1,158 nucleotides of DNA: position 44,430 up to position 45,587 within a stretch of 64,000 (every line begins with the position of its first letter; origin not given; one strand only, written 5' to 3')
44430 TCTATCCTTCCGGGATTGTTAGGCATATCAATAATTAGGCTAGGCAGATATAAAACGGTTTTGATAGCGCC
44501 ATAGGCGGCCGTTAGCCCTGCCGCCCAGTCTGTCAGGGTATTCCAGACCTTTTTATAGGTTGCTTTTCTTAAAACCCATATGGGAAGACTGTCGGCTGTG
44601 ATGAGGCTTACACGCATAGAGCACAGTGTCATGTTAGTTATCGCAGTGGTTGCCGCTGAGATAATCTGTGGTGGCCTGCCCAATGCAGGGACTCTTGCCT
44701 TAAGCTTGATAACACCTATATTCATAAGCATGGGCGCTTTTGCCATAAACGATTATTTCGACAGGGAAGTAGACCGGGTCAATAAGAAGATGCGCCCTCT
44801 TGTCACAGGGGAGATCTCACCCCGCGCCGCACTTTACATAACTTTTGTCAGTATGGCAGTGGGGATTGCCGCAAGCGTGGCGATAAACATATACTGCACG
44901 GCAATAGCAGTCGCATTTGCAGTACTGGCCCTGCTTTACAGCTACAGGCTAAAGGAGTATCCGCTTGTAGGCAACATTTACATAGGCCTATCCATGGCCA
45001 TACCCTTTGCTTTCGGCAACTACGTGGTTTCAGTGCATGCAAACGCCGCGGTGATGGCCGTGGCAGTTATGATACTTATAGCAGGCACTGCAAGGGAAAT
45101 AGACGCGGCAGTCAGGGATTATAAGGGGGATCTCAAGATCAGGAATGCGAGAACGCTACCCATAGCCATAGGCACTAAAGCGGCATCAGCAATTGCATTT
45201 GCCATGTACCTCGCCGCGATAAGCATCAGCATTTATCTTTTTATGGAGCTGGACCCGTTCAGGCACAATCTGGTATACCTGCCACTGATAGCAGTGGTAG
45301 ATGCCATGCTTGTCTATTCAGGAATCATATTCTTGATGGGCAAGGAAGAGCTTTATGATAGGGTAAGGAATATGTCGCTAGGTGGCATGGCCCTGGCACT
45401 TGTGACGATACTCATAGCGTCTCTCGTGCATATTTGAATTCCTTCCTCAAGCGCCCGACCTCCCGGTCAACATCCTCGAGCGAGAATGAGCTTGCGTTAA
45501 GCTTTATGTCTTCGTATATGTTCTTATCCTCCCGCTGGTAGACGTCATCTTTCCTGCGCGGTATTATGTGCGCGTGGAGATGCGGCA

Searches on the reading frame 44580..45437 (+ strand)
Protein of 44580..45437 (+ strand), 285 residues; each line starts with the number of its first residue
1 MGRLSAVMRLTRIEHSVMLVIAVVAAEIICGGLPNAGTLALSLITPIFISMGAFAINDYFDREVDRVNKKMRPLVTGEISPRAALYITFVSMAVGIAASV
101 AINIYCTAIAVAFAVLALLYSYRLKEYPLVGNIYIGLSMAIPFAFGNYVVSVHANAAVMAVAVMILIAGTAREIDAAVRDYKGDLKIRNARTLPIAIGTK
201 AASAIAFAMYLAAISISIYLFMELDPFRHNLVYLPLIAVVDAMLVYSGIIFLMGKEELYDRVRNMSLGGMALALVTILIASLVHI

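Call 16: find_related_loci(query=window:44580-45437:+, collection=genome_contigs, flank=10000)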
Query window:44580-45437:+ (285 aa) in genome_contigs; peptide patterns used: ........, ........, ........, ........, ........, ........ (x = any residue, [..] = any of these).
500 stretches matched a pattern; 282 encode a relative of the query (tblastn E <= 1e-3); the best 80 are kept; 80 distinct loci.
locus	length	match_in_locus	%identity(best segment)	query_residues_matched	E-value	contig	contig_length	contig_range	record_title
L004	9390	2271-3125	92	1-285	8e-154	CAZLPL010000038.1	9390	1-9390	MAG TPA_asm: Candidatus Micrarchaeota archaeon isolate SRP226684_co1_72 genome assembly, contig: NODE_5899_length_9390_c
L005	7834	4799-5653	60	1-285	3e-108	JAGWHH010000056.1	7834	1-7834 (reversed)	MAG: Candidatus Micrarchaeota archaeon isolate REEA73 REEA73_56_length_7834_cov_4.147866, whole genome shotgun sequence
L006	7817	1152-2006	59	1-285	2e-105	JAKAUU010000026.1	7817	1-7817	MAG: Candidatus Micrarchaeota archaeon isolate YP3.bin49 NODE_12031_length_7817_cov_5.69764, whole genome shotgun sequen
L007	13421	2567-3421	58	1-285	6e-103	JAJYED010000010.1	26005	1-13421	MAG: Candidatus Micrarchaeota archaeon isolate DBS1-1.bin141 NODE_2975_length_26005_cov_1.986050, whole genome shotgun s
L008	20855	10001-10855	58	1-285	2e-102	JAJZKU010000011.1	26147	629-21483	MAG: Candidatus Micrarchaeota archaeon isolate MAS1.bin53 NODE_1451_length_26147_cov_79.482552, whole genome shotgun seq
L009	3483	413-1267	58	1-285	3e-103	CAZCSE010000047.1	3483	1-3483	MAG TPA_asm: Candidatus Micrarchaeota archaeon isolate SRP226684_co1_18 genome assembly, contig: NODE_22919_length_3483_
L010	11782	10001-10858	55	1-283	1e-100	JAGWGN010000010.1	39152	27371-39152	MAG: Candidatus Micrarchaeota archaeon isolate REEA49 REEA49_10_length_39152_cov_30.720768, whole genome shotgun sequenc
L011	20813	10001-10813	58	1-270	5e-100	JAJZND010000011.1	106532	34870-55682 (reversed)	MAG: Candidatus Micrarchaeota archaeon isolate MAS3.bin71 NODE_231_length_106532_cov_1.951280, whole genome shotgun sequ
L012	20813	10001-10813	58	1-270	2e-98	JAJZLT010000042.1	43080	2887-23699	MAG: Candidatus Micrarchaeota archaeon isolate MAS3.bin136 NODE_1559_length_43080_cov_2.760133, whole genome shotgun seq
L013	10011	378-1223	55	3-282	2e-98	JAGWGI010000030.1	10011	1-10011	MAG: Candidatus Micrarchaeota archaeon isolate REEA36 REEA36-150_8838, whole genome shotgun sequence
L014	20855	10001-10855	55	1-285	2e-98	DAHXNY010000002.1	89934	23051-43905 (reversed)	MAG TPA_asm: Candidatus Micrarchaeota archaeon isolate clean1794 NODE_2_length_89934_cov_8.891679, whole genome shotgun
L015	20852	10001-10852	58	1-285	6e-98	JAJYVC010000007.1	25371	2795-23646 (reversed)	MAG: Candidatus Micrarchaeota archaeon isolate FK1.bin66 NODE_1838_length_25371_cov_1.798645, whole genome shotgun seque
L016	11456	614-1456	58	1-282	1e-96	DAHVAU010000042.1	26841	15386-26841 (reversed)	MAG TPA_asm: Candidatus Micrarchaeota archaeon isolate clean2084 k141_260075, whole genome shotgun sequence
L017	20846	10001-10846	55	1-282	2e-95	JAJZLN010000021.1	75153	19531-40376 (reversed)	MAG: Candidatus Micrarchaeota archaeon isolate MAS3.bin124 NODE_490_length_75153_cov_2.108482, whole genome shotgun sequ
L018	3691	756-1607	54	1-282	8e-96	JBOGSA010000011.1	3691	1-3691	MAG: Candidatus Micrarchaeales archaeon isolate TC-S_metawrap_bin.151 k127_1798052, whole genome shotgun sequence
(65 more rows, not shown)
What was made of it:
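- Tried and rejected: Eighty loci were fetched through UbiA (call 16).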
